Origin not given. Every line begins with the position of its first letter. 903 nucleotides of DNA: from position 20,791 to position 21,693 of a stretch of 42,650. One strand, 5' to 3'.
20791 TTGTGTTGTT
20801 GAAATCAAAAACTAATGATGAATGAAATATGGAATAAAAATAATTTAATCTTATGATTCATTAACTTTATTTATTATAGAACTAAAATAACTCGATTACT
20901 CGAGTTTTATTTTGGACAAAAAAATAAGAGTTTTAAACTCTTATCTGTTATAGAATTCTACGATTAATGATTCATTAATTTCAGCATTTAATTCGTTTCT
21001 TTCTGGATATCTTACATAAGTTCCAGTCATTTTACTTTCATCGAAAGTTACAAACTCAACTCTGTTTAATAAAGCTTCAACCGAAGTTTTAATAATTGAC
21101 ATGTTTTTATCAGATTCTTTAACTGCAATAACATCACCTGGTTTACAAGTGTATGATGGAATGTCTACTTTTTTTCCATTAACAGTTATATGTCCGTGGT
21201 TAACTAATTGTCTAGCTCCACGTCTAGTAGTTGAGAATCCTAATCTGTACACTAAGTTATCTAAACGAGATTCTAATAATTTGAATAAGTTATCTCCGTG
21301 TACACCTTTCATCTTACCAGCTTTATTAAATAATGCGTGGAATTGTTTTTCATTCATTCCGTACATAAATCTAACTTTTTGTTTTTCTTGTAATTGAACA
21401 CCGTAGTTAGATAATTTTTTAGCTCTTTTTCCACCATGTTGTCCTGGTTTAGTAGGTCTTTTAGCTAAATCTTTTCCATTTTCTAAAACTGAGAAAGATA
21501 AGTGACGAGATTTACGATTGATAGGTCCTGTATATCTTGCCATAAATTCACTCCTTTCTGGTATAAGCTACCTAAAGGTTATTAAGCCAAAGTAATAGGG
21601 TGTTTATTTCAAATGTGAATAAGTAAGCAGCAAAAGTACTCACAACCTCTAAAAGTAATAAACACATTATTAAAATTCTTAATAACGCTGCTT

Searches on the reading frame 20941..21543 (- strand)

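Call 70: search_protein_families(library=pfam, proteins=[window:20941-21543:-], max_evalue=0.01)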
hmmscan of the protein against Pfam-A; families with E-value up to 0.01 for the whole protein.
window:20941-21543:- (200 aa): 3 families
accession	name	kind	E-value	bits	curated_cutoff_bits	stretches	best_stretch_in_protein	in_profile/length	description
PF00163.24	Ribosomal_S4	-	3.7e-25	88.9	23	1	3-91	1-95/95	Ribosomal protein S4/S9 N-terminal domain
PF01479.30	S4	-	2.7e-21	75.4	22.8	1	93-139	2-48/48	S4 domain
PF22421.1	SYY_C-terminal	-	0.00057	20.2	27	1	96-137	23-64/83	Tyrosine--tRNA ligase SYY-like C-terminal domain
